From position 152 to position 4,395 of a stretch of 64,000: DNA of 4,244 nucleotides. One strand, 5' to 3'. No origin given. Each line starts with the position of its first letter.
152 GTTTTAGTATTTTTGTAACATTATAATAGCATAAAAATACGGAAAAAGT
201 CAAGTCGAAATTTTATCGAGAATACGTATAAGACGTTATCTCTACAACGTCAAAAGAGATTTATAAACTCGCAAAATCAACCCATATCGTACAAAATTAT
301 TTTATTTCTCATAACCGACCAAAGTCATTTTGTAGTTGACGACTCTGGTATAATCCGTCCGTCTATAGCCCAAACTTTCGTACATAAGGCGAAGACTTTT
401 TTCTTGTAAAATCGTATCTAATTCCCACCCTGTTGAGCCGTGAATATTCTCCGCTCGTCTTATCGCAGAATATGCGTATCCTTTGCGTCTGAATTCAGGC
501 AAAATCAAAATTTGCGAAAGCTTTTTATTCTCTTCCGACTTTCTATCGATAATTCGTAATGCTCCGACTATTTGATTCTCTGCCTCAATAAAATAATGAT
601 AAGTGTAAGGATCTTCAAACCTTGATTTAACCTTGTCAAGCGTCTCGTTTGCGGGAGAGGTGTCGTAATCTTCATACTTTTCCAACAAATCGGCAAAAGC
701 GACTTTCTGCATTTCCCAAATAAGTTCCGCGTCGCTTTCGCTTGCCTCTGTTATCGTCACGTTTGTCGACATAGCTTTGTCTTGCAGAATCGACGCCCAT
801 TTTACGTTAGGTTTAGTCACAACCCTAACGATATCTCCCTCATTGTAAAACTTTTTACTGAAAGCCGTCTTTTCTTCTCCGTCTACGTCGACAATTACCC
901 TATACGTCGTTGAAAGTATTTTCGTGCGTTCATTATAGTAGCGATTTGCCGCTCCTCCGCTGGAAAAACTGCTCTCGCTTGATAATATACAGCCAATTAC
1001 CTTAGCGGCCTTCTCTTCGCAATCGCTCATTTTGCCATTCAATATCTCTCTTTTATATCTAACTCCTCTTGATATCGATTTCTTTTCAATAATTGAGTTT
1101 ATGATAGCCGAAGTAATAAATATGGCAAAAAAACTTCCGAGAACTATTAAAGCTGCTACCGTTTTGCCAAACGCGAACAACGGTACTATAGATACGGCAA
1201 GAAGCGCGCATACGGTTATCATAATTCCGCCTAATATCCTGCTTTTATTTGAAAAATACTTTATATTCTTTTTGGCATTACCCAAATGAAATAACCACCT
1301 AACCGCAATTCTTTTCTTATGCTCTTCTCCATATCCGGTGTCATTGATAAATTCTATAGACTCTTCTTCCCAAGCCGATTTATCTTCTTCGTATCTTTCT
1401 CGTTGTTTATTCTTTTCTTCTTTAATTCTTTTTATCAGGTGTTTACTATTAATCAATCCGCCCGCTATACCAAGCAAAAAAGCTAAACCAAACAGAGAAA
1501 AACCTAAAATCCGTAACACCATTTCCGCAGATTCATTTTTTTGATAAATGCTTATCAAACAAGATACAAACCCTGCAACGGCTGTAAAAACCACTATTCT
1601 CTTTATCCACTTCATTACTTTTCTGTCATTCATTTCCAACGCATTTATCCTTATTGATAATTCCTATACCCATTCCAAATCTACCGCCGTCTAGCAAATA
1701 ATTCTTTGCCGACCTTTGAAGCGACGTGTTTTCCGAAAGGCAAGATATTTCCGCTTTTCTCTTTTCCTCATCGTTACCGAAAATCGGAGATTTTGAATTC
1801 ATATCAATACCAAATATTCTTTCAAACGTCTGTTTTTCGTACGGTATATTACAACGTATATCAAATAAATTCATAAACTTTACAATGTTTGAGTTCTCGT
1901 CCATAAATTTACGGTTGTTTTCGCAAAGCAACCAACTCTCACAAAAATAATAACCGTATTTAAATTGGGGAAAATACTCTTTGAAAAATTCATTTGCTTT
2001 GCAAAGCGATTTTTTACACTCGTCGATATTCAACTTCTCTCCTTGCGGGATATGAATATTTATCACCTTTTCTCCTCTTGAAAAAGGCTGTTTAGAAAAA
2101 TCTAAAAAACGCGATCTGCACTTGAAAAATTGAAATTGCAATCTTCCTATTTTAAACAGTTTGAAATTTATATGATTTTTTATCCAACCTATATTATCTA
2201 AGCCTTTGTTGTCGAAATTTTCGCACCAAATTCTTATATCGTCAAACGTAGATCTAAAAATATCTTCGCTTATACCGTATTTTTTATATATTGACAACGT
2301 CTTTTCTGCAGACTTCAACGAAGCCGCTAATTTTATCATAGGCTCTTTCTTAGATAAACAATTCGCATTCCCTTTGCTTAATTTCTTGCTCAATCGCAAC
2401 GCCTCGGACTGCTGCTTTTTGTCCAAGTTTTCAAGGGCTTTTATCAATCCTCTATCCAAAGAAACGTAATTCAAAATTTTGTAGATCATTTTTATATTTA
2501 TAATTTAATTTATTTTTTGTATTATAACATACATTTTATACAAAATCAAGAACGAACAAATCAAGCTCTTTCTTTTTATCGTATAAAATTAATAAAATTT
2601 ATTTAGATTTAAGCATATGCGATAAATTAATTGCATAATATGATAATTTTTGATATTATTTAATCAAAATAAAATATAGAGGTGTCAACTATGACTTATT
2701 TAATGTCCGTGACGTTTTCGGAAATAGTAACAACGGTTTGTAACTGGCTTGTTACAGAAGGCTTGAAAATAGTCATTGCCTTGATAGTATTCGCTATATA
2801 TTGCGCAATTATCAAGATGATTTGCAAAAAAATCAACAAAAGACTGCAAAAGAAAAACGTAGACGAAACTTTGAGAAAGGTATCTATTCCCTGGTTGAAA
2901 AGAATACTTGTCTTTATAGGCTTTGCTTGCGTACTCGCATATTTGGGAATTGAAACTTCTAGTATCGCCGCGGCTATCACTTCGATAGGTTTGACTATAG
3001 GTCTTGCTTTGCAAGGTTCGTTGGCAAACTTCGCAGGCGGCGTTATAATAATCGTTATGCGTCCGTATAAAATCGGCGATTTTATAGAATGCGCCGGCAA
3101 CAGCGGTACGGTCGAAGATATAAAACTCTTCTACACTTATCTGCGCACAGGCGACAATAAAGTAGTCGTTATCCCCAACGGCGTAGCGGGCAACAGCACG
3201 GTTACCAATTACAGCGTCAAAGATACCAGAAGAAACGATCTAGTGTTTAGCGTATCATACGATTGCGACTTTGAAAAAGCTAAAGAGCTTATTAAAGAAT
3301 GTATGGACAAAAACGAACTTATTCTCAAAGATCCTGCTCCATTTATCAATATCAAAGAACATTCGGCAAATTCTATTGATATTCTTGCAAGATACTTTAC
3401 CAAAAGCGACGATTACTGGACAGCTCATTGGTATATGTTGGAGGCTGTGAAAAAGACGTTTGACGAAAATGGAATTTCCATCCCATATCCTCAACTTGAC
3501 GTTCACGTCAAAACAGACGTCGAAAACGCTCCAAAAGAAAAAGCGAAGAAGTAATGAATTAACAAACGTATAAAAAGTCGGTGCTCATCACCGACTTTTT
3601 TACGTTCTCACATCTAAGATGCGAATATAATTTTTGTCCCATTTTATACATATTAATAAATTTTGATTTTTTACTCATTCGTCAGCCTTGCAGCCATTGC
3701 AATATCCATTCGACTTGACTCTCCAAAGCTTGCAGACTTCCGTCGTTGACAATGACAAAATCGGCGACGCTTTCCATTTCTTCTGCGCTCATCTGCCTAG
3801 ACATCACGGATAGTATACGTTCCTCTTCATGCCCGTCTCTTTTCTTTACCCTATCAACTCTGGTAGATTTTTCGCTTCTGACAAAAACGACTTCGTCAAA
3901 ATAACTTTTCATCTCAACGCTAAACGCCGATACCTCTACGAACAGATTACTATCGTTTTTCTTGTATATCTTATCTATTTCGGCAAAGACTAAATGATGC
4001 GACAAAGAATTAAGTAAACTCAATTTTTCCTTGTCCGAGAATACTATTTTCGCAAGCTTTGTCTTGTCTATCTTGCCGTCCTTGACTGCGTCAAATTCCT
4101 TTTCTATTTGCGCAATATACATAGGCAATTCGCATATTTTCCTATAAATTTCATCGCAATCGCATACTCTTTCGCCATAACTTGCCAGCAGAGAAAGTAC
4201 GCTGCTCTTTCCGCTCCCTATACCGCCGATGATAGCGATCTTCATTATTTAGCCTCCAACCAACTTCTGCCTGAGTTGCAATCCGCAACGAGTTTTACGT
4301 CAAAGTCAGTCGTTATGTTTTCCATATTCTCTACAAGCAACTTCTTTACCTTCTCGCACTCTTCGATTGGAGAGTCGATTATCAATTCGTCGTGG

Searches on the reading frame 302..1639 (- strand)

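Call 31: search_protein_families(library=pfam, proteins=[window:302-1639:-], max_evalue=0.000001)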
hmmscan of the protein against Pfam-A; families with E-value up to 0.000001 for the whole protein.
window:302-1639:- (445 aa): 2 families
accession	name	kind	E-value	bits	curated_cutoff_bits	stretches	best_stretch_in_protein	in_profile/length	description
PF13508.13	Acetyltransf_7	-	2.3e-07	31.6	27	1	348-426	5-83/84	Acetyltransferase (GNAT) domain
PF00583.31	Acetyltransf_1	-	4.8e-07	30.5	20.7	0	321-425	7-116/116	Acetyltransferase (GNAT) family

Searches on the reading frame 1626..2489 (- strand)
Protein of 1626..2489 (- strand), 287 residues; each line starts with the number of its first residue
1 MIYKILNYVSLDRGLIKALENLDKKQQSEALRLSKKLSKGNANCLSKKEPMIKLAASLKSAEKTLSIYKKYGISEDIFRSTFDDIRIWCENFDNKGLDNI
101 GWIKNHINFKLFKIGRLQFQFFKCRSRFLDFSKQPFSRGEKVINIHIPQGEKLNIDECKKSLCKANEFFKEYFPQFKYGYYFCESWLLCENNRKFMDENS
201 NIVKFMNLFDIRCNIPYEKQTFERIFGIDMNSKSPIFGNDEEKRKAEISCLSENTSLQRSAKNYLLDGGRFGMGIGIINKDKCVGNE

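Call 31: search_protein_families(library=pfam, proteins=[window:1626-2489:-], max_evalue=0.000001)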
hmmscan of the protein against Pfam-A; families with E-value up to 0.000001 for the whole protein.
window:1626-2489:- (287 aa): 2 families
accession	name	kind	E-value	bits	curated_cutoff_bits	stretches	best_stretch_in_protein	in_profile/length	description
PF18164.7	GNAT_C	-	1.1e-38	132.8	22.8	1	111-278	1-142/142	GNAT-like C-terminal domain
PF18082.7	NAT_N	-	4.2e-09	37.8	27.8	1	46-107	60-127/129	N-acyltransferase N-terminal domain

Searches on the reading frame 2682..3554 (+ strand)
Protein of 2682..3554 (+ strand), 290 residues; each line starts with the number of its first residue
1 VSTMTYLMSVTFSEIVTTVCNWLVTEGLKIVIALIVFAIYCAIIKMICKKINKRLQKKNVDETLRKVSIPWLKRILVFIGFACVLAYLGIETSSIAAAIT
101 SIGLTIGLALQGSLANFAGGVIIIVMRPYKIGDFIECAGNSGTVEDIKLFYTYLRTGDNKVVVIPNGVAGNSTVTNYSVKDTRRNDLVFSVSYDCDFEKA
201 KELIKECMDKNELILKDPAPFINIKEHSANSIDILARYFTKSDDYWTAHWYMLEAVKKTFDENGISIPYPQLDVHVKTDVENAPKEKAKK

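Call 31: search_protein_families(library=pfam, proteins=[window:2682-3554:+], max_evalue=0.000001)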
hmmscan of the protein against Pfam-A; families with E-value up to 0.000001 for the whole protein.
window:2682-3554:+ (290 aa): 2 families
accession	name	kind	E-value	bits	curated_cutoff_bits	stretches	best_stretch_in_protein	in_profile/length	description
PF00924.24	MS_channel_2nd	-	6.9e-20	71.4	20.2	1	113-178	2-67/68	Mechanosensitive ion channel, beta-domain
PF21082.3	MS_channel_3rd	-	4.2e-14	53.2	21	1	187-267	3-88/88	Mechanosensitive ion channel MscS, C-terminal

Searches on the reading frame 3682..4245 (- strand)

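Call 31: search_protein_families(library=pfam, proteins=[window:3682-4245:-], max_evalue=0.000001)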
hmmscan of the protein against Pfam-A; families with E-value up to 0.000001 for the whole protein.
window:3682-4245:- (187 aa): 1 family
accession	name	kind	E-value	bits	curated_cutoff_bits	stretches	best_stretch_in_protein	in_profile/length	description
PF01121.26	CoaE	-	1.5e-30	106.6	27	1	3-172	3-179/180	Dephospho-CoA kinase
